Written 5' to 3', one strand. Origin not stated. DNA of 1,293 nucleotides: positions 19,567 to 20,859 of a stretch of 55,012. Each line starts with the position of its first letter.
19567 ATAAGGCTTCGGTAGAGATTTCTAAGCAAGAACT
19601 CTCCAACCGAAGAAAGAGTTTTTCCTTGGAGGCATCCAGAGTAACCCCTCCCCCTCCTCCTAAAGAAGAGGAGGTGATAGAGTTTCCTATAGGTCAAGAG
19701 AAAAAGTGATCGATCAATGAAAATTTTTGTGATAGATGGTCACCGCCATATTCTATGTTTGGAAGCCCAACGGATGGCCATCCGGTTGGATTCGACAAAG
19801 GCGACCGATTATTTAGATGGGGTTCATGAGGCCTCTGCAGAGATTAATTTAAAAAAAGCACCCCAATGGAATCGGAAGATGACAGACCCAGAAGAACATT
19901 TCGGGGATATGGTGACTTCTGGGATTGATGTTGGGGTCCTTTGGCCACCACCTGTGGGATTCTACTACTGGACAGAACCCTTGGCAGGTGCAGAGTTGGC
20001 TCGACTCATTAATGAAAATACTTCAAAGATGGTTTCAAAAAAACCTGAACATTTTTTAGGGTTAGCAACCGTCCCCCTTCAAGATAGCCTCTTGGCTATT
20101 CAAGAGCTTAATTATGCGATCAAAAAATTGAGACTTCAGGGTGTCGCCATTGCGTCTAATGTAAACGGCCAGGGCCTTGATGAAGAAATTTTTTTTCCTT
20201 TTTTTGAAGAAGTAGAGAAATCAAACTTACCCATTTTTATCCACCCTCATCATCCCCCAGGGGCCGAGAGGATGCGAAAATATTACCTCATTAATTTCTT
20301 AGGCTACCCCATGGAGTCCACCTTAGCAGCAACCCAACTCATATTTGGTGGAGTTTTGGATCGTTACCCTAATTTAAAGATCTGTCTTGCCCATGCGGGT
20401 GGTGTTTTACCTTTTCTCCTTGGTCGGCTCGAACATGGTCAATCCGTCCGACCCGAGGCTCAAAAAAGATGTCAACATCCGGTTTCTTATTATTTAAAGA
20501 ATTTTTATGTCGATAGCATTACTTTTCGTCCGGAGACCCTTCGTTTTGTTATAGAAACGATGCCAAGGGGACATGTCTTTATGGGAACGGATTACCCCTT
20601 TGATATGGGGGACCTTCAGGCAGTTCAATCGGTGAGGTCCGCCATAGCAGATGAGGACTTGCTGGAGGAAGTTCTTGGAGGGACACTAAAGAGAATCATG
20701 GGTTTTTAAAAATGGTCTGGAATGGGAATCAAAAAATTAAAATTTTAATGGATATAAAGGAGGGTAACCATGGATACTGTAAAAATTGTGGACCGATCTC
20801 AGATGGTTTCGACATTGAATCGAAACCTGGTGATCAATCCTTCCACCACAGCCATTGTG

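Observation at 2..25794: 26-kb co-directional catabolic supercluster: Mo-hydroxylase + two tungsten-type AORs + pyridine-carboxylate-pathway-like hydrolases, possibly an anaerobic N-heteroaromatic acid route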

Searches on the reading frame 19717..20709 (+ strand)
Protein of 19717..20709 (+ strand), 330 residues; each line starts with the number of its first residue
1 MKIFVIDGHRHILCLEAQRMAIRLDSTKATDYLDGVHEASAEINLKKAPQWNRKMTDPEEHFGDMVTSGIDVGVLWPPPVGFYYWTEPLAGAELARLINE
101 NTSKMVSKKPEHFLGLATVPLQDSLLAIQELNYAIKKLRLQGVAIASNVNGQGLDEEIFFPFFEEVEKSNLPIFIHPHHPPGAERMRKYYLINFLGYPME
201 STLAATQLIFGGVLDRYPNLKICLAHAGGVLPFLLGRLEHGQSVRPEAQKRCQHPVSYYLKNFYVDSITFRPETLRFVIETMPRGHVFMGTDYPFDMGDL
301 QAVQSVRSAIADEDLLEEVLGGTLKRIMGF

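Call 5: search_protein_families(library=pfam, proteins=[window:19717-20709:+], max_evalue=0.001)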
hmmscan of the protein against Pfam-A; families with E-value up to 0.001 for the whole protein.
window:19717-20709:+ (330 aa): 1 family
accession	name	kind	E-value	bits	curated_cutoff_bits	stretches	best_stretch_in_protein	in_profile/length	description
PF04909.20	Amidohydro_2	-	7.1e-26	92.1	26.4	1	6-323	1-282/289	Amidohydrolase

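Call 7: search_protein_families(library=ncbifam, proteins=[window:19717-20709:+], max_evalue=0.00001)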
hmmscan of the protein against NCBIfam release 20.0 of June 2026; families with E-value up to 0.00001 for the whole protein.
window:19717-20709:+ (330 aa): 0 families

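Call 12: search_solved_structures(query=window:19717-20709:+, max_evalue=0.001)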
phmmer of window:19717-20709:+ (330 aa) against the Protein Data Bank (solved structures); distinct sequences matched with E-value up to 0.001: 45.
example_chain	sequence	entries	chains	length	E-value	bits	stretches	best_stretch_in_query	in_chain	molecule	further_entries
4igm_A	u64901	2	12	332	1.7e-53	185.2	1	54-318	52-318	2-amino-3-carboxymuconate-6-semialdehyde decarboxylase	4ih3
4ofc_A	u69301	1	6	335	1.8e-53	185.2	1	54-318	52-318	2-amino-3-carboxymuconate-6-semialdehyde decarboxylase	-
2wm1_A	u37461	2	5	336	1.8e-53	185.2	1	54-318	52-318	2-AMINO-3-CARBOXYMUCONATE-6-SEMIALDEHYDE DECARBOXYLASE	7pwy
4ign_A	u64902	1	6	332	2.1e-53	184.9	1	54-318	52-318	2-amino-3-carboxymuconate-6-semialdehyde decarboxylase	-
8yt2_A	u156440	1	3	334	8.5e-42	146.8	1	52-326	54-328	2-amino-3-carboxymuconate 6-semialdehyde decarboxylase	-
4ifk_B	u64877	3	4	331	1.2e-41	146.3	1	48-326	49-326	2-amino-3-carboxymuconate 6-semialdehyde decarboxylase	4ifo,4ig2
2hbv_A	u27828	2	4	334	1.6e-41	145.9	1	52-326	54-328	2-amino-3-carboxymuconate 6-semialdehyde decarboxylase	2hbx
6mgt_A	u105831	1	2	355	1.9e-41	145.6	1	52-326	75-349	2-amino-3-carboxymuconate 6-semialdehyde decarboxylase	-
6mgs_A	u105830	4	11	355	1.9e-41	145.6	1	52-326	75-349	2-amino-3-carboxymuconate 6-semialdehyde decarboxylase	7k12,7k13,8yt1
4era_A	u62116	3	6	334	1.1e-40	143.2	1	52-326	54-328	2-amino-3-carboxymuconate 6-semialdehyde decarboxylase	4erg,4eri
4ifk_A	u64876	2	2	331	1.3e-40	142.9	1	53-326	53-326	2-amino-3-carboxymuconate 6-semialdehyde decarboxylase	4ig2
4ifr_A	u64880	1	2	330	1.3e-40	142.9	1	53-326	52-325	2-amino-3-carboxymuconate 6-semialdehyde decarboxylase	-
4epk_A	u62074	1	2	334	3.9e-40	141.3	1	52-326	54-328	2-amino-3-carboxymuconate 6-semialdehyde decarboxylase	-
4icm_A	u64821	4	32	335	2.5e-36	128.8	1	59-328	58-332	5-carboxyvanillate decarboxylase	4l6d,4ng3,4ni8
4hjw_A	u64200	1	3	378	1.5e-25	93.4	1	57-295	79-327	Uracil-5-carboxylate decarboxylase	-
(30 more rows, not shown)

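Call 20: find_related_loci(query=window:19717-20709:+, collection=genome_contigs, flank=10000)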
Query window:19717-20709:+ (330 aa) in genome_contigs; peptide patterns used: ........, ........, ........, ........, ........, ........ (x = any residue, [..] = any of these).
266 stretches matched a pattern; 235 encode a relative of the query (tblastn E <= 1e-3); the best 80 are kept; 79 distinct loci.
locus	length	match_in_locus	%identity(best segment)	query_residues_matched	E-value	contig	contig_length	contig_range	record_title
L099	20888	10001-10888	41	4-299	7e-73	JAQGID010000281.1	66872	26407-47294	MAG: Rhodospirillales bacterium isolate RYN_450 scaffold_605936, whole genome shotgun sequence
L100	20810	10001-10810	43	59-328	7e-72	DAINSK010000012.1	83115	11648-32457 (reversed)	MAG TPA_asm: Chloroflexota bacterium isolate CTOTU41451 NODE_157_length_83115_cov_15.332579, whole genome shotgun sequen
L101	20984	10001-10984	37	6-330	2e-70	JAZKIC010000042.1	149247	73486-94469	MAG: Pseudomonadota bacterium isolate ADI_DC_SW_02_SPN_11032020-bin005_1 DCSW02SPN_B005_1_000000000042, whole genome sho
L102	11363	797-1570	43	51-308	3e-70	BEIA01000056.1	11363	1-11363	Bacterium HR24 DNA, contig: NODE_1657_56, isolate: HRbin24, whole genome shotgun sequence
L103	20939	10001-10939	41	2-312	2e-69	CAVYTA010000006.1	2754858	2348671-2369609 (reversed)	MAG: uncultured Candidatus Rokubacteria bacterium isolate MFD05567.bin.1.1 genome assembly, contig: contig_5942, whole g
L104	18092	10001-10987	38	2-328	2e-68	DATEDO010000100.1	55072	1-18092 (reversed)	MAG TPA_asm: Candidatus Methylomirabilota bacterium isolate SMAG_U8709 k141_64192, whole genome shotgun sequence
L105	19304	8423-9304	37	38-330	2e-68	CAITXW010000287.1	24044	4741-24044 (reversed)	MAG: uncultured beta proteobacterium isolate MJ110802A_bin-093 genome assembly, contig: bin-093:287/525, whole genome sh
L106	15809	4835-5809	38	6-328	1e-68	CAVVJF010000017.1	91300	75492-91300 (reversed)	MAG: uncultured Candidatus Rokubacteria bacterium isolate MFD04850.bin.2.326 genome assembly, contig: contig_35832, whol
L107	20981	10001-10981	37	5-330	2e-68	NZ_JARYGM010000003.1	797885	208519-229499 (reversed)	MAG: Pigmentiphaga sp. isolate MAG5_BQ9 NODE_3_length_797885_cov_38.360439, whole genome shotgun sequence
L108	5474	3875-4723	42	53-330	1e-68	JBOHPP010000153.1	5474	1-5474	MAG: Candidatus Rokuibacteriota bacterium isolate M3-S_metawrap_bin.167 k127_2864123, whole genome shotgun sequence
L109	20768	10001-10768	45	50-301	6e-68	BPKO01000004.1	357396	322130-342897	MAG: Candidatus Tectomicrobia bacterium KatS3mg131 DNA, contig_17572, whole genome shotgun sequence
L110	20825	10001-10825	41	54-327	7e-68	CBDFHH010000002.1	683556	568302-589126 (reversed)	MAG: Alphaproteobacteria bacterium isolate ca720d0a-e3d3-44bd-b835-9e3e1a19867a genome assembly, contig: contig_2, whole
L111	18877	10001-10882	37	38-330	6e-68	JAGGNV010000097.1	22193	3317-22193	Variovorax paradoxus strain ISL-79 ISL79_98, whole genome shotgun sequence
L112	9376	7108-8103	38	2-327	2e-67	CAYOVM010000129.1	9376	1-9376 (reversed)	MAG TPA_asm: uncultured Enterobacteriaceae bacterium isolate SRP150892_co2_9 genome assembly, contig: NODE_11252_length_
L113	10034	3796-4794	35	3-329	5e-67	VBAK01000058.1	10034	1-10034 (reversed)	MAG: Bacillati bacterium ANGP1 isolate NP_3 14_0903_12_20cm_scaffold_3707, whole genome shotgun sequence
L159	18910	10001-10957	34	5-328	1e-58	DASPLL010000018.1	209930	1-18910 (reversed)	MAG TPA_asm: Clostridia bacterium isolate SMAG_U12063 k141_167553, whole genome shotgun sequence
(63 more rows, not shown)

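Call 28: find_encoding_contigs(protein=window:19717-20709:+, flank=10000, max_places=6)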
Protein window:19717-20709:+ (330 aa): 4 contigs read that carry it; 3 places shown.
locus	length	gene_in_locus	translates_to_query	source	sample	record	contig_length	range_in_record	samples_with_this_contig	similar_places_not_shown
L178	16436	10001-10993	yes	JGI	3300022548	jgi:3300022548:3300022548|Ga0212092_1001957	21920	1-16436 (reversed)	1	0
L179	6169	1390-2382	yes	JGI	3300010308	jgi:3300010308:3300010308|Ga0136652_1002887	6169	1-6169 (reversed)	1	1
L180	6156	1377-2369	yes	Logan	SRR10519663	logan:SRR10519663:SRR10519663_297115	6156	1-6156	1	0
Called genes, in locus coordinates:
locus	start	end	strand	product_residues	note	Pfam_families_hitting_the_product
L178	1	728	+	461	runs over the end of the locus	PF00557:Peptidase_M24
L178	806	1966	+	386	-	PF00465:Fe-ADH, PF13685:Fe-ADH_2, PF25137:ADH_Fe_C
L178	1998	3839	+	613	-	PF02730:AFOR_N, PF01314:AFOR_C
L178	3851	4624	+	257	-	PF00106:adh_short, PF08659:KR, PF13561:adh_short_C2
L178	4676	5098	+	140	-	PF02915:Rubrerythrin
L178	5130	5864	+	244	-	PF04199:Cyclase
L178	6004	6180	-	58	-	-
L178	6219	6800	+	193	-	PF00392:GntR, PF07729:FCD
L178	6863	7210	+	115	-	PF01050:MannoseP_isomer (weak), PF07883:Cupin_2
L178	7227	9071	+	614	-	PF02730:AFOR_N, PF01314:AFOR_C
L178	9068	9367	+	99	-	PF02597:ThiS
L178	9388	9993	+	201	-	PF13247:Fer4_11 (weak), PF14697:Fer4_21 (weak), PF12838:Fer4_7, PF13187:Fer4_9 (weak), PF25160:LdpA_Fe-S-bd, PF00037:Fer4, PF12797:Fer4_2 (weak), PF12837:Fer4_6 (weak), +2 more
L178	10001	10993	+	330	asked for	PF04909:Amidohydro_2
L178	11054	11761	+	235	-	PF00857:Isochorismatase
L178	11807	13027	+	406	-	PF12146:Hydrolase_4 (faint), PF06500:FrsA-like, PF05448:AXE1 (faint), PF02129:Peptidase_S15 (faint), PF00326:Peptidase_S9 (weak)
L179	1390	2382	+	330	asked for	PF04909:Amidohydro_2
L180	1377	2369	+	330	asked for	PF04909:Amidohydro_2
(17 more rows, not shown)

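Call 29: find_related_loci(query=window:19717-20709:+, collection=metagenome_contigs, flank=10000)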
Query window:19717-20709:+ (330 aa) in metagenome_contigs; peptide patterns used: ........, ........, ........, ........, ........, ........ (x = any residue, [..] = any of these).
477 stretches matched a pattern; 415 encode a relative of the query (tblastn E <= 1e-3); the best 80 are kept; 77 distinct loci.
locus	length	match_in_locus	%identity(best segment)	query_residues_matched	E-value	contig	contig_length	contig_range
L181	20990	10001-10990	97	1-330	0e+0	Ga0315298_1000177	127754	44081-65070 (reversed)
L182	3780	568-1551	76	3-330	0e+0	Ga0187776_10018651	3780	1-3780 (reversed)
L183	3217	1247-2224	71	5-330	3e-170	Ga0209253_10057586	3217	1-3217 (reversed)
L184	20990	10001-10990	87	1-330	0e+0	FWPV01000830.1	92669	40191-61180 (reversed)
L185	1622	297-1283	37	1-328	1e-78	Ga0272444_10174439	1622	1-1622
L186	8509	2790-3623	42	54-330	5e-73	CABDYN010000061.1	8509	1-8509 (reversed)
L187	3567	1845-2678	42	54-330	3e-73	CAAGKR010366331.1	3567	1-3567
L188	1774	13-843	42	54-330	1e-75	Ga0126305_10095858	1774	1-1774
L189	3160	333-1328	39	2-330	2e-71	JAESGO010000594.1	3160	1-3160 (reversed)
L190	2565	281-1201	40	2-306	8e-72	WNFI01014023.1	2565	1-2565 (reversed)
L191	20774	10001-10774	43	51-308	2e-70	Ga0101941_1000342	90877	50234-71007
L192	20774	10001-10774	43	51-308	1e-70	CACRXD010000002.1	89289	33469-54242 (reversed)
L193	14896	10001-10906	41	16-323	2e-70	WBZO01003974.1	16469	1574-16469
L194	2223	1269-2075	44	50-313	6e-72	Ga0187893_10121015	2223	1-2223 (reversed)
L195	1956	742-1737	38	2-327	2e-72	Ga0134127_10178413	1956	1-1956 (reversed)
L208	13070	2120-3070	38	6-323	4e-68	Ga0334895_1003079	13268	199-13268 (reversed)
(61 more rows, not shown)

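Call 34: search_protein_families(library=pfam, proteins=[L208:408-1625:+, L208:1704-2111:+, L208:2045-3094:+, L208:3122-4957:+, L208:4950-5615:+, L208:5636-6772:+, L208:6926-8647:+, L208:8802-9974:+, L208:9953-11086:+, L208:11212-11769:+], max_evalue=0.00001)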
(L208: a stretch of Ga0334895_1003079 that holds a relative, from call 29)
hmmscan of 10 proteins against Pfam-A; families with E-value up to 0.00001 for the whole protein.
L208:408-1625:+ (405 aa): 2 families
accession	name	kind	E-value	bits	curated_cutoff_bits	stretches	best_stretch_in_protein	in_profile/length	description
PF00557.29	Peptidase_M24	-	1.4e-24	87.5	23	1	181-387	4-207/208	Metallopeptidase family M24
PF01321.24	Creatinase_N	-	4e-10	40.7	22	1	29-171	1-128/128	Creatinase/Prolidase N-terminal domain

L208:1704-2111:+ (135 aa): 14 families
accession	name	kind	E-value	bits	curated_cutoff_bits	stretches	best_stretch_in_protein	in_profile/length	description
PF00037.32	Fer4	-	8e-25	86.1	21.1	3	77-96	4-23/24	4Fe-4S binding domain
PF12838.12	Fer4_7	-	1.1e-21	77.4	27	2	81-123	2-52/52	4Fe-4S dicluster domain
PF12837.12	Fer4_6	-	4.9e-19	67.7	25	1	77-96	5-24/24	4Fe-4S binding domain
PF13187.11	Fer4_9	-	3.9e-15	56.1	27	1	51-96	1-52/52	4Fe-4S dicluster domain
PF13237.11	Fer4_10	-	5.6e-14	52.2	25.5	1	76-120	4-53/53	4Fe-4S dicluster domain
PF12797.12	Fer4_2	-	5e-13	48.5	24.5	1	75-93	4-22/22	4Fe-4S binding domain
PF13484.11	Fer4_16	-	8.4e-12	46.1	30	0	52-70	2-20/66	4Fe-4S double cluster binding domain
PF14697.11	Fer4_21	-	9.1e-12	45.4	35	1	76-125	3-58/59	4Fe-4S dicluster domain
PF12800.12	Fer4_4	-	1.7e-10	40.7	24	0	80-94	3-17/17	4Fe-4S binding domain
PF12798.12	Fer4_3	-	1.7e-09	38.2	27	0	81-95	1-15/15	4Fe-4S binding domain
PF25160.1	LdpA_Fe-S-bd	-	3.8e-09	36.6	27.6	0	58-97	9-44/49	LdpA Fe-S cluster-binding domain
PF13534.11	Fer4_17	-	8.4e-09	36.3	22.2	0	9-65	1-59/61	4Fe-4S dicluster domain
PF13183.11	Fer4_8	-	1.2e-08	35.8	27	0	51-68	4-21/68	4Fe-4S dicluster domain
PF13459.11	Fer4_15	-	8.2e-06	26.9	22.4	0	75-92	2-19/66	4Fe-4S single cluster domain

L208:2045-3094:+ (349 aa): 1 family
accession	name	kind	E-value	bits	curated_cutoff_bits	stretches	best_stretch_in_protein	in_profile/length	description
PF04909.20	Amidohydro_2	-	8.3e-34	118.1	26.4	1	26-346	1-286/289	Amidohydrolase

L208:3122-4957:+ (611 aa): 2 families
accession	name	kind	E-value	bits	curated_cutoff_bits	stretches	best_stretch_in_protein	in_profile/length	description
PF01314.23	AFOR_C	-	1.9e-118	396.4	27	1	220-602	3-385/385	Aldehyde ferredoxin oxidoreductase, domains 2 & 3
PF02730.20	AFOR_N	-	1.2e-75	254.1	29.8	1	5-205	1-199/199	Aldehyde ferredoxin oxidoreductase, N-terminal domain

L208:4950-5615:+ (221 aa): 1 family
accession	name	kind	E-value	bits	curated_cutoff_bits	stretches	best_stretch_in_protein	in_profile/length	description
PF00857.26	Isochorismatase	-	1.4e-45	156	27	1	14-210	1-174/175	Isochorismatase domain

L208:5636-6772:+ (378 aa): 2 families
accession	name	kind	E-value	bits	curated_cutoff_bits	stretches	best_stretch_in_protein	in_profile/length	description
PF01546.33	Peptidase_M20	-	5e-28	98.9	24.6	1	75-374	2-205/206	Peptidase family M20/M25/M40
PF07687.19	M20_dimer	-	1.5e-14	54.3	21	1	180-269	9-100/107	Peptidase dimerisation domain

L208:6926-8647:+ (573 aa): 1 family
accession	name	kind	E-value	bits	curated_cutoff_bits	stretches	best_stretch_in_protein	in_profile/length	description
PF04389.22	Peptidase_M28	-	4.2e-16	59.7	21.3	1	217-418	5-190/193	Peptidase family M28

L208:8802-9974:+ (390 aa): 3 families
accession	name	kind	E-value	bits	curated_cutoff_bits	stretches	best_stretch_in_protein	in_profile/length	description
PF06500.17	FrsA-like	-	2.4e-17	63.3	22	1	69-263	107-298/414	Esterase FrsA-like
PF05448.18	AXE1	-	2.4e-10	40.1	21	1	220-364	166-318/321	Acetyl xylan esterase (AXE1)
PF00326.27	Peptidase_S9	-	2.4e-06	27.7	22.6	1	218-372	52-210/213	Prolyl oligopeptidase family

L208:9953-11086:+ (377 aa): 1 family
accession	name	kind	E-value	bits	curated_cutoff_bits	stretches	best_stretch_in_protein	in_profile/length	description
PF03480.18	DctP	-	6.4e-71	239.4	23.4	1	71-348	1-277/286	Bacterial extracellular solute-binding protein, family 7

L208:11212-11769:+ (185 aa): 1 family
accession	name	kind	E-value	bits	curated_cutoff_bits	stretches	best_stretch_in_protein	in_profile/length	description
PF04290.18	DctQ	-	1.3e-23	83.8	28.3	1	31-162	2-131/132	Tripartite ATP-independent periplasmic transporters, DctQ component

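Call 35: search_protein_families(library=pfam, proteins=[L159:1347-2264:-, L159:2277-3563:-, L159:4248-4718:+, L159:4812-6446:+, L159:6777-8591:+, L159:8613-9011:+, L159:9123-9929:+, L159:9983-10969:+, L159:11046-12455:+, L159:12854-15505:+], max_evalue=0.00001)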
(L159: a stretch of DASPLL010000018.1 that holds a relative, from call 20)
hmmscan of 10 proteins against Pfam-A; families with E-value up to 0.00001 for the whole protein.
L159:1347-2264:- (305 aa): 1 family
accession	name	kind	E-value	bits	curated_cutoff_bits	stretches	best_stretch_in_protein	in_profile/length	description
PF04204.22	HTS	-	1e-141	471.7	27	1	2-299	1-298/298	Homoserine O-succinyltransferase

L159:2277-3563:- (428 aa): 3 families
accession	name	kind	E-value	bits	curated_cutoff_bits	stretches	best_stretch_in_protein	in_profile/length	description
PF01053.26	Cys_Met_Meta_PP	-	2.5e-141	471.1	27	1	9-424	1-380/381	Cys/Met metabolism PLP-dependent enzyme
PF01041.23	DegT_DnrJ_EryC1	-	5.5e-10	39.4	19.8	1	61-185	22-146/360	DegT/DnrJ/EryC1/StrS aminotransferase family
PF00266.25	Aminotran_5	-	6.8e-06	25.7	21.5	0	137-218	128-210/371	Aminotransferase class-V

L159:4248-4718:+ (156 aa): 3 families
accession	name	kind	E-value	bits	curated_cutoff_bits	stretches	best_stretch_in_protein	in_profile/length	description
PF13412.12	HTH_24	-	2.2e-14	53.2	21.9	1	10-57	1-48/48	Winged helix-turn-helix DNA-binding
PF13404.12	HTH_AsnC-type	-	4.5e-14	52.4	27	1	10-51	1-42/42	AsnC-type helix-turn-helix domain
PF01037.27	AsnC_trans_reg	-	9.8e-13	48.3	25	1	82-139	7-65/73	Lrp/AsnC ligand binding domain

L159:4812-6446:+ (544 aa): 2 families
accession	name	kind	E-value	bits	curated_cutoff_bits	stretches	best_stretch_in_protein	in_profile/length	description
PF07969.17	Amidohydro_3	-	1.1e-107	361.9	29.7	1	49-538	2-470/472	Amidohydrolase family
PF01979.26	Amidohydro_1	-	6.4e-16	59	25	1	324-519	133-325/345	Amidohydrolase family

L159:6777-8591:+ (604 aa): 2 families
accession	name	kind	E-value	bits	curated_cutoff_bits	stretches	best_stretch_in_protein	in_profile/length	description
PF01314.23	AFOR_C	-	5.4e-128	427.8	27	1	220-604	3-385/385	Aldehyde ferredoxin oxidoreductase, domains 2 & 3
PF02730.20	AFOR_N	-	3.8e-75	252.4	29.8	1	6-204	1-198/199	Aldehyde ferredoxin oxidoreductase, N-terminal domain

L159:8613-9011:+ (132 aa): 9 families
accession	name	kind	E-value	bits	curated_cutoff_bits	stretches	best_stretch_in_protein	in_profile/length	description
PF00037.32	Fer4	-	6.5e-10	38.8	21.1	1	78-99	2-23/24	4Fe-4S binding domain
PF13247.11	Fer4_11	-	1.1e-09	38.8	26.2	1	51-130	8-96/100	4Fe-4S dicluster domain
PF12837.12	Fer4_6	-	1.7e-09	37.6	25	1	80-99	5-24/24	4Fe-4S binding domain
PF12797.12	Fer4_2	-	1.8e-09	37.4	24.5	1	76-96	2-22/22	4Fe-4S binding domain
PF13237.11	Fer4_10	-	1e-08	35.4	25.5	1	77-124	2-52/53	4Fe-4S dicluster domain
PF14697.11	Fer4_21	-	1.2e-08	35.4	35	0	52-99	7-57/59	4Fe-4S dicluster domain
PF12838.12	Fer4_7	-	1.6e-08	35.3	27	1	53-98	2-52/52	4Fe-4S dicluster domain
PF13187.11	Fer4_9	-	3.9e-08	33.6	27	0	53-99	2-52/52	4Fe-4S dicluster domain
PF25160.1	LdpA_Fe-S-bd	-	1.5e-06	28.3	27.6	1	56-104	5-48/49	LdpA Fe-S cluster-binding domain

L159:9123-9929:+ (268 aa): 2 families
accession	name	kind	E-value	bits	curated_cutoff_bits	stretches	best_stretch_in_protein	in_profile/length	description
PF01522.26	Polysacc_deac_1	-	4.8e-18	65.7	23.1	1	46-147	20-121/124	Polysaccharide deacetylase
PF10096.14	DUF2334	-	2.4e-08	34.3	26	1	76-149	55-144/203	Uncharacterized protein conserved in bacteria (DUF2334)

L159:9983-10969:+ (328 aa): 1 family
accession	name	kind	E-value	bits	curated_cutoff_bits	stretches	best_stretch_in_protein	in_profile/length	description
PF04909.20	Amidohydro_2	-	5.5e-34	118.7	26.4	1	8-326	1-288/289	Amidohydrolase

L159:11046-12455:+ (469 aa): 1 family
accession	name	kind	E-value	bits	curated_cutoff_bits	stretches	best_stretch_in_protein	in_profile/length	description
PF03553.21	Na_H_antiporter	-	6.3e-52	177.2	23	2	158-451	1-303/303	Na+/H+ antiporter family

L159:12854-15505:+ (883 aa): 9 families
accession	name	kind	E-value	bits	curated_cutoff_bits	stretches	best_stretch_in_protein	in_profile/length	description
PF12799.13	LRR_4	-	1.8e-61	203.2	27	3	179-220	1-43/44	Leucine Rich repeats (2 copies)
PF13855.12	LRR_8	-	8.6e-30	102.7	27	2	511-567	1-61/61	Leucine rich repeat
PF23598.1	LRR_14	-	1.1e-15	57.8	40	0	326-496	132-292/353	Leucine-rich repeat region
PF23952.1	LRR_EndoS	-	1.2e-14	55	27.9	0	515-631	27-116/116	Endo-beta-N-acetylglucosaminidase EndoS LRR domain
PF13516.12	LRR_6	-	7.9e-13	47.9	23.4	0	201-217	3-19/24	Leucine Rich repeat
PF23211.1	LRR_LRWD1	-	2.2e-12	47.5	28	0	507-571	38-102/190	Leucine-rich repeat and WD repeat-containing protein 1, LRR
PF00560.39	LRR_1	-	2.4e-12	44.9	20.6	0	534-549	1-18/23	Leucine Rich Repeat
PF25019.1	LRR_R13L1-DRL21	-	1.6e-11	44.7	27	0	153-209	65-125/127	R13L1/DRL21 LRRs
PF14580.12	LRR_9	-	9.9e-09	35.4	30.5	0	514-606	22-120/175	Leucine-rich repeat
